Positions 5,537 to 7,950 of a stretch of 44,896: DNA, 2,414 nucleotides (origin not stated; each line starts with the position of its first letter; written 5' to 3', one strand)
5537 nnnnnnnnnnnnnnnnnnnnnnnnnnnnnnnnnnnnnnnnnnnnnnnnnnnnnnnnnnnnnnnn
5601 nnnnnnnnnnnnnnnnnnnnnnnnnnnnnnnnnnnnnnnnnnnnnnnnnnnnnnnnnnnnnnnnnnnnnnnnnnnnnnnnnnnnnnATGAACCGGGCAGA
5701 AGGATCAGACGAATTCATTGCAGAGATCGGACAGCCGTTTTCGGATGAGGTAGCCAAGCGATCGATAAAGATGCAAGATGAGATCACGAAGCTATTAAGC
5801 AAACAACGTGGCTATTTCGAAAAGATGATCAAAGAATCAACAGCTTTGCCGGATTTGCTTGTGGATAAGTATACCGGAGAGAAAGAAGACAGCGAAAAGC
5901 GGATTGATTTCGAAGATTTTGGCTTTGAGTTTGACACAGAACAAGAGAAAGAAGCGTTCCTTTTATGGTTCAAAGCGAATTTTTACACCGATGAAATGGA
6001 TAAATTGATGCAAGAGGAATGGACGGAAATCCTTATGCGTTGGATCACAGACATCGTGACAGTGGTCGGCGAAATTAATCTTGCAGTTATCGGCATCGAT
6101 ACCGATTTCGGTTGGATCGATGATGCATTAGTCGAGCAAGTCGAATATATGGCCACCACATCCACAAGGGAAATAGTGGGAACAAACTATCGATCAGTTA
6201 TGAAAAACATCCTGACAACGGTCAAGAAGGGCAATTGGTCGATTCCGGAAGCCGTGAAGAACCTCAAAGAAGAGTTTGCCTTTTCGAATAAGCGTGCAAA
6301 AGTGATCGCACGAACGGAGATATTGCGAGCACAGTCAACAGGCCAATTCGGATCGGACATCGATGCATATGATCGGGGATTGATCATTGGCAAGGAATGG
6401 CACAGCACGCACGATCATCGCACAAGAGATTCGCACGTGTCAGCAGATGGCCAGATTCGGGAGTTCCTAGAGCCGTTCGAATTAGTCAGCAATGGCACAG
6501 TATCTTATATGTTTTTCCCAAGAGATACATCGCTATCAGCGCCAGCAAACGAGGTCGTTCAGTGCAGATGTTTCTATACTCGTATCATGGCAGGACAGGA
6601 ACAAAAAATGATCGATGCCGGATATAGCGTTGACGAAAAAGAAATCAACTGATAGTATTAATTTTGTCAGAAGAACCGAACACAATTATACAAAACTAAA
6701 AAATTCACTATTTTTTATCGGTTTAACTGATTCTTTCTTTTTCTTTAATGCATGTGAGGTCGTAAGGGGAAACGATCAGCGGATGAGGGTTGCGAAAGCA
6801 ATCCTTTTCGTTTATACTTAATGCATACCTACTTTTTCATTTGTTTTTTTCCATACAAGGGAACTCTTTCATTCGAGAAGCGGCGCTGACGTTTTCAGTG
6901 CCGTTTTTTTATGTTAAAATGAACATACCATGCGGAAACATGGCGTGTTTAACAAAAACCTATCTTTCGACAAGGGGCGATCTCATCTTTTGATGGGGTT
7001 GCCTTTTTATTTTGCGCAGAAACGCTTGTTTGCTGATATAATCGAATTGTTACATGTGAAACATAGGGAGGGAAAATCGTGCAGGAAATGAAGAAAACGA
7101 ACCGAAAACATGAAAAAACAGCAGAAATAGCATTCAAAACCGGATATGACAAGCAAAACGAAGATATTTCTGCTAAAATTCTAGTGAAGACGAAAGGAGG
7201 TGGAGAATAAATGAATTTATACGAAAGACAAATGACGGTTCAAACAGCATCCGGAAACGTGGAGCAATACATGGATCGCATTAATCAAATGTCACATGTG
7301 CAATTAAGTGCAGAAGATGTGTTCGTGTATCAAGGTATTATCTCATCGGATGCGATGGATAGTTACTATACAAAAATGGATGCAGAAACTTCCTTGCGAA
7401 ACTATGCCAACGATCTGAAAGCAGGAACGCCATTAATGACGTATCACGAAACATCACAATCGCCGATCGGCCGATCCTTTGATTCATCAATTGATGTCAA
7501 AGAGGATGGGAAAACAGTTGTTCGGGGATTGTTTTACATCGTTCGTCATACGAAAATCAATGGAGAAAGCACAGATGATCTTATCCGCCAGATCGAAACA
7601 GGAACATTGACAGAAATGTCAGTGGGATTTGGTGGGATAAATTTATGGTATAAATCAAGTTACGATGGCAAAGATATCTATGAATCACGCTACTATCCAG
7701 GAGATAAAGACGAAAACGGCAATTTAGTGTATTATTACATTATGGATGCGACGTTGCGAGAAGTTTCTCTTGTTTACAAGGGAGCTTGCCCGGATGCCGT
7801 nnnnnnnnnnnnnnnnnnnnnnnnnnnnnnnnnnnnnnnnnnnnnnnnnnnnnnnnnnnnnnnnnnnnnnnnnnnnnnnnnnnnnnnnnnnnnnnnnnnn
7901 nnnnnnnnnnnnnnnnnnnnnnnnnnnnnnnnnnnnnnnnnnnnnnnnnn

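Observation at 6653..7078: A roughly 560-bp non-coding island inside the head module: two intrinsic terminators bracket a putative ~85-nt small RNA, followed by a promoter, the motif and a sORF coupled to the protease gene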

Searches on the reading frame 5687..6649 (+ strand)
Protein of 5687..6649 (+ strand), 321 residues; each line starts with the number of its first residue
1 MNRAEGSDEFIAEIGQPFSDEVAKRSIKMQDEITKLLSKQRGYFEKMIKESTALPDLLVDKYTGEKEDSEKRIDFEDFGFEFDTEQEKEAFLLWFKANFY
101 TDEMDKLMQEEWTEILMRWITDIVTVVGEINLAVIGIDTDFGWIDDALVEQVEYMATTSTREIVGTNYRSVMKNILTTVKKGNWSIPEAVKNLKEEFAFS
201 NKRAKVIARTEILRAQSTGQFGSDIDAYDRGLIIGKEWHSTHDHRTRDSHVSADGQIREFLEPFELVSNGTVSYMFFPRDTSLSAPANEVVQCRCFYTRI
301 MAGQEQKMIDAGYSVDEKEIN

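Call 49: search_protein_families(library=pfam, proteins=[window:5687-6649:+], max_evalue=0.01)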
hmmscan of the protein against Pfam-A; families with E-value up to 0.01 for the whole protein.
window:5687-6649:+ (321 aa): 1 family
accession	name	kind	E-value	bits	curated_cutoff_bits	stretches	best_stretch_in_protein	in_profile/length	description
PF04233.19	Phage_Mu_F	-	3.6e-12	47.4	29.6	1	173-296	5-110/112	Phage Mu protein F like protein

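Call 50: search_protein_families(library=phrogs, proteins=[window:5687-6649:+], max_evalue=0.001)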
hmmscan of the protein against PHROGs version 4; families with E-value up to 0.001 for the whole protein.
window:5687-6649:+ (321 aa): 14 families
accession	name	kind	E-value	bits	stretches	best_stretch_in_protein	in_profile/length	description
phrog_2468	-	head and packaging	8.1e-35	121.7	1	14-308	28-280/303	head morphogenesis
phrog_3517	-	head and packaging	1.7e-19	71.4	1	197-312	228-340/371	head morphogenesis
phrog_2662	-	head and packaging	4.1e-15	56.4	1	119-299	540-707/717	portal protein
phrog_859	-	head and packaging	6e-14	52.5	1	201-306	197-295/807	portal protein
phrog_595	-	head and packaging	1.1e-13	52.3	1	172-308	186-305/513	head maturation protease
phrog_18477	-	head and packaging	2.9e-11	43.8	1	201-296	203-294/760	head morphogenesis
phrog_115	-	head and packaging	3.1e-11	44.2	1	170-298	208-315/665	minor head protein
phrog_6577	-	unknown function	1.7e-08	34.2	1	154-301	102-230/1066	-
phrog_15127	-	head and packaging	7.2e-08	32.4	1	148-270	107-227/602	head protein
phrog_34890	-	head and packaging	1.4e-07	31.2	1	202-296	211-302/679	head morphogenesis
phrog_19443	-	head and packaging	4.2e-07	29.8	1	183-305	183-289/579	minor head protein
phrog_758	-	head and packaging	1.5e-06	28.8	1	167-260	173-267/326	head morphogenesis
phrog_4728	-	head and packaging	2.5e-06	27.6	1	169-257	186-272/591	head morphogenesis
phrog_324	-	head and packaging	3.8e-06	27.2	1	175-300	210-317/624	head morphogenesis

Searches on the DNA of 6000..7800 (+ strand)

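Call 3: search_dna_similar(query=window:6400-7500:+, collection=phages, mode=distant, max_rows=30)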
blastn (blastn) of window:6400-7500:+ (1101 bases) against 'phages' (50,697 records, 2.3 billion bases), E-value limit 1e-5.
Records with a match: 1; places in all: 1; records where one place covers at least 80% of the query: 1.
Best place of each record, by identity: 95-99% 1.
By first word of the organism name: Enterococcus 1.
By host as written in the record: Enterococcus faecium #5864 1.
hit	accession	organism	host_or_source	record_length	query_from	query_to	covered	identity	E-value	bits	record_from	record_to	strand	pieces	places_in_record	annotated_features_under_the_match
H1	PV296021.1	Enterococcus phage fHoEfm07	Enterococcus faecium #5864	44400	1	1101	100%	96.4%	0e+0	1814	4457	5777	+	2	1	hypothetical protein | head maturation protease | head morphogenesis protein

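Call 4: search_rna_families(source=window, start=6000, end=7800, threshold=evalue, max_evalue=10, show_alignments=3)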
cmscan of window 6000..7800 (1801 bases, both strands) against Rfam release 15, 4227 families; matches with E-value up to 10: 8.
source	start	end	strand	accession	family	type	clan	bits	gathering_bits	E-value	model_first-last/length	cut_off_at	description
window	6794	6912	-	RF00516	ylbH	Cis-reg; leader;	-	19.8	50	0.21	1-122/122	no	ylbH leader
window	6966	7013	-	RF01051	c-di-GMP-I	Cis-reg; riboswitch;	CL00126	18.1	35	1.5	1-87/87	no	c-di-GMP-I riboswitch aptamer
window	7130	7191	-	RF00384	Pox_AX_element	Cis-reg;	-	18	60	9.6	1-62/62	no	Poxvirus AX element late mRNA cis-regulatory element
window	6924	7022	+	RF02621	BSnc120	Gene; sRNA;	-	17.9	114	1.2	1-88/88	no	Brucella sRNA 120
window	6973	7015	+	RF00489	ctRNA_p42d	Gene; antisense;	-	17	50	2.9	1-46/46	no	ctRNA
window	6904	6974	-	RF02621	BSnc120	Gene; sRNA;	-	15.8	114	5.3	1-88/88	no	Brucella sRNA 120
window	6814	6955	-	RF01578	RUF1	Gene; sRNA;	-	15.8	70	5.4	1-264/264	no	Plasmodium RNA of unkown function RUF1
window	7084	7106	+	RF01144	sR17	Gene; snRNA; snoRNA; CD-box;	-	12.3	36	10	1-55/55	no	Small nucleolar RNA sR17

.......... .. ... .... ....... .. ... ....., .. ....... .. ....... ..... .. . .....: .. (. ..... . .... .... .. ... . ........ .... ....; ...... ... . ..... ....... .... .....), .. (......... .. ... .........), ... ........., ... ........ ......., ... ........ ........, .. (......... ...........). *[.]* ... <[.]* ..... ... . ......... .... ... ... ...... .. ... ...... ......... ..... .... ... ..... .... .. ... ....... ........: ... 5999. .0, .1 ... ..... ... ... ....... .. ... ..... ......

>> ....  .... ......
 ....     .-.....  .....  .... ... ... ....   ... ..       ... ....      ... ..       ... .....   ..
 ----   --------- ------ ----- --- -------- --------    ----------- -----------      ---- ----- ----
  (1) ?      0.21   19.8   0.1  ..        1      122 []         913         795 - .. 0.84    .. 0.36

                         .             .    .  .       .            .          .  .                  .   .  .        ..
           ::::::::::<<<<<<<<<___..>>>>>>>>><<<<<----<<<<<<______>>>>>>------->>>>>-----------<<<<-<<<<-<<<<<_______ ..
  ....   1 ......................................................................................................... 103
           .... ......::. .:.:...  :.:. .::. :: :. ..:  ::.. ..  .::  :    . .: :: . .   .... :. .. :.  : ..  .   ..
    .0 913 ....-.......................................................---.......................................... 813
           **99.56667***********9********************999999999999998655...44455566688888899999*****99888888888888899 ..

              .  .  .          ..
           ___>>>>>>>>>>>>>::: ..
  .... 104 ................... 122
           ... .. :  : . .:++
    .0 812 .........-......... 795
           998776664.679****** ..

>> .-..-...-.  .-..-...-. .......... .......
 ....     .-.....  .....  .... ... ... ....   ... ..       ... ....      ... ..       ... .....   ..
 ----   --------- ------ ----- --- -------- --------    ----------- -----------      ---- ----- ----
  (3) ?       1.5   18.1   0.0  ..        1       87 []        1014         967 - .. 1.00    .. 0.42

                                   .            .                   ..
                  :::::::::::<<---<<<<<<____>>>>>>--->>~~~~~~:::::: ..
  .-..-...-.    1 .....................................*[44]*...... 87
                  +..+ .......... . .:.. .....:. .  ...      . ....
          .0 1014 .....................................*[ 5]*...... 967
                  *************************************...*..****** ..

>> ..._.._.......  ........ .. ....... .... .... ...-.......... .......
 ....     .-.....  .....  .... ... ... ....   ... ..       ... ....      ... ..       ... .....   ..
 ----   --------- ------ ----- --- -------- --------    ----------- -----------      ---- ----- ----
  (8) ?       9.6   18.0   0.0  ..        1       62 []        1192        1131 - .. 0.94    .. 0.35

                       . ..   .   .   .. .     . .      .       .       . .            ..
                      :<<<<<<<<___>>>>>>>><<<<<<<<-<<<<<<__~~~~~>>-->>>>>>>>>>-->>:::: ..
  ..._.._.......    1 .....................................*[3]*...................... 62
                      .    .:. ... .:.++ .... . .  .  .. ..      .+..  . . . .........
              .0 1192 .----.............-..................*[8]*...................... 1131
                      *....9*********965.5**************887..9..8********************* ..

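Call 6: get_annotated_region(hit=H1, flank=3000)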
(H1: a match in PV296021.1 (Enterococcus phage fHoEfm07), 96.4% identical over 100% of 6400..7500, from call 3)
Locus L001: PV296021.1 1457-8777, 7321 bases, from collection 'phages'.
description: Enterococcus phage fHoEfm07, complete genome.
organism: Enterococcus phage fHoEfm07 (NCBI taxid 3412443)
taxonomy: Viruses; Duplodnaviria; Heunggongvirae; Uroviricota; Caudoviricetes
host: Enterococcus faecium #5864; source: wastewater; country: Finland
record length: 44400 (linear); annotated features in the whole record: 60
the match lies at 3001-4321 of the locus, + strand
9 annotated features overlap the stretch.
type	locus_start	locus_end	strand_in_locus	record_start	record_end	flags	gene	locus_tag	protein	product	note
CDS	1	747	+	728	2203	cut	-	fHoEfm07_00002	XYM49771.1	hypothetical protein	40; annotation added by Phagenomics pipeline HMM search module; inference#pVOGs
CDS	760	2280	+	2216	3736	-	-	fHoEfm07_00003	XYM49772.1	portal protein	annotation added by Phagenomics pipeline HMM search module; inference#phrogs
CDS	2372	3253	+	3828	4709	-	-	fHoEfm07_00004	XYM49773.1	head morphogenesis protein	inference ab initio prediction:Prodigal:002006; inference#protein motif:all_phrogs:phrog_2468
CDS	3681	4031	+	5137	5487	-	-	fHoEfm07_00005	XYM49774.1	hypothetical protein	inference ab initio prediction:Prodigal:002006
CDS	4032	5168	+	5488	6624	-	-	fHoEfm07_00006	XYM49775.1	head maturation protease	inference ab initio prediction:Prodigal:002006; inference#protein motif:all_phrogs:phrog_80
CDS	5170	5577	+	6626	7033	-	-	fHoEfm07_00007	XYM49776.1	hypothetical protein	inference ab initio prediction:Prodigal:002006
CDS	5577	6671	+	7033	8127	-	-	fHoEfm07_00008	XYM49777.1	major head protein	inference ab initio prediction:Prodigal:002006; inference#protein motif:all_phrogs:phrog_3922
CDS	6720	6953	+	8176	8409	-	-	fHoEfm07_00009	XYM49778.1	hypothetical protein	inference ab initio prediction:Prodigal:002006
CDS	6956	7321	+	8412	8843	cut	-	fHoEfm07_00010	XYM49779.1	head-tail adaptor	inference ab initio prediction:Prodigal:002006; inference#protein motif:all_phrogs:phrog_4931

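Call 7: search_dna_similar(query=window:6653-7210:+, collection=phages, mode=distant, max_rows=30, max_evalue=1)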
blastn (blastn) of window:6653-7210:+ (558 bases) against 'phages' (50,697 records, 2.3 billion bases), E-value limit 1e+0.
Records with a match: 5; places in all: 5; records where one place covers at least 80% of the query: 1.
Best place of each record, by identity: 95-99% 1; 90-95% 3; 80-90% 1.
By first word of the organism name: Clostridium 2; Enterococcus 1; Bacteriophage 1; Rhodobacteraceae 1.
By host as written in the record: - 2; Clostridium perfringens SM101 2; Enterococcus faecium #5864 1.
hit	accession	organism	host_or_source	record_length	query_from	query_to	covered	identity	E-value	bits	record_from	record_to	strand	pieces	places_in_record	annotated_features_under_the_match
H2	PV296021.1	Enterococcus phage fHoEfm07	Enterococcus faecium #5864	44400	1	558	100%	95.7%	0e+0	907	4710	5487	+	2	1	hypothetical protein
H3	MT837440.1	Bacteriophage sp.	human fecal samples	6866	56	89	6%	86.1%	6e-1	41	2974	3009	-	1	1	record has no annotation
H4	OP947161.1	Rhodobacteraceae phage LS06-2018-MD05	-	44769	34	65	6%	90.9%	2e-1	44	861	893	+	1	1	hypothetical protein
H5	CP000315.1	Clostridium phage phiSM101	Clostridium perfringens SM101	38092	65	96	6%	90.6%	6e-1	42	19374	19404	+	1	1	hypothetical protein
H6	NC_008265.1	Clostridium phage phiSM101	Clostridium perfringens SM101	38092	65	96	6%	90.6%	6e-1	42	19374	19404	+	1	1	hypothetical protein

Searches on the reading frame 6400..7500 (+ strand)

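Call 19: search_dna_similar(query=L001:3681-4028:+, collection=phages, mode=protein, max_rows=40, max_evalue=0.1)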
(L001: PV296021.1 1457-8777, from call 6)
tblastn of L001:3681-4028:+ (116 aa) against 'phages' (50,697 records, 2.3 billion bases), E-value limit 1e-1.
Records with a match: 1; places in all: 1; records where one place covers at least 80% of the query: 1.
Best place of each record, by identity: >=99% 1.
By first word of the organism name: Enterococcus 1.
By host as written in the record: Enterococcus faecium #5864 1.
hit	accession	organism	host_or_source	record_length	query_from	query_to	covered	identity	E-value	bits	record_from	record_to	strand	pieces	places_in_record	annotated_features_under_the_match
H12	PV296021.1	Enterococcus phage fHoEfm07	Enterococcus faecium #5864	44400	1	116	100%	100.0%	3e-63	212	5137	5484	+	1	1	hypothetical protein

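Call 49: search_protein_families(library=pfam, proteins=[L001:3681-4028:+], max_evalue=0.01)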
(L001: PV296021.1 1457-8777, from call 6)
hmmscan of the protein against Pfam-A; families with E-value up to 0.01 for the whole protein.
L001:3681-4028:+ (116 aa): 1 family
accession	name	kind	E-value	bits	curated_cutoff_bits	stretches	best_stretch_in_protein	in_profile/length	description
PF12345.13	DUF3641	-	0.0093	16.4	24.9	0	46-93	70-117/134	Protein of unknown function (DUF3641)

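Call 50: search_protein_families(library=phrogs, proteins=[L001:3681-4028:+], max_evalue=0.001)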
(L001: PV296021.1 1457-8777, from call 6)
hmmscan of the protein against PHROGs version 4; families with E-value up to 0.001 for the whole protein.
L001:3681-4028:+ (116 aa): 0 families

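Call 82: search_solved_structures(query=L001:3681-4028:+, max_evalue=1)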
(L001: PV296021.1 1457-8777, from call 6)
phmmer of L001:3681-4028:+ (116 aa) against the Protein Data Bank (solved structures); distinct sequences matched with E-value up to 1: 7.
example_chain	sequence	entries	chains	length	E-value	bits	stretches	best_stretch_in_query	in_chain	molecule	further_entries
8oty_A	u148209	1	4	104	0.07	16.9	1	39-100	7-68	Titin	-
8q6t_I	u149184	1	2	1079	0.07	16.9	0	43-96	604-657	Titin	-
8cwy_A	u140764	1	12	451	0.48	14.2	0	61-92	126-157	T32-15-1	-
8cws_A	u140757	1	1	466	0.57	14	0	61-92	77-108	F4132-2 Chain A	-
3lpw_A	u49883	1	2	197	0.87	13.4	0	39-95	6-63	A77-A78 domain from Titin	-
6qzl_A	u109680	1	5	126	0.88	13.4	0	22-59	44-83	BTB/POZ domain-containing protein KCTD12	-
6m8s_A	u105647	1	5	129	0.92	13.3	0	22-59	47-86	BTB/POZ domain-containing protein KCTD12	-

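Call 83: search_protein_families(library=ncbifam, proteins=[L001:3681-4028:+], max_evalue=0.1)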
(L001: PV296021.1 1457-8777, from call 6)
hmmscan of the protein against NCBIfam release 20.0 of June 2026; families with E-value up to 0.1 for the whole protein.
L001:3681-4028:+ (116 aa): 3 families
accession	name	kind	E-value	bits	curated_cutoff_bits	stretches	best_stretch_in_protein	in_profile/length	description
NF000017.1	linco_LnuD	exception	0.029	14.4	325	1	48-103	97-145/164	lincosamide nucleotidyltransferase Lnu(D)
NF000061.1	linco_LnuP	exception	0.07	13.3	300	1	50-103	99-145/166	lincosamide nucleotidyltransferase Lnu(P)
TIGR04167.1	rSAM_SeCys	equivalog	0.079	12.2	300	0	46-93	237-285/303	arsenosugar biosynthesis radical SAM (seleno)protein ArsS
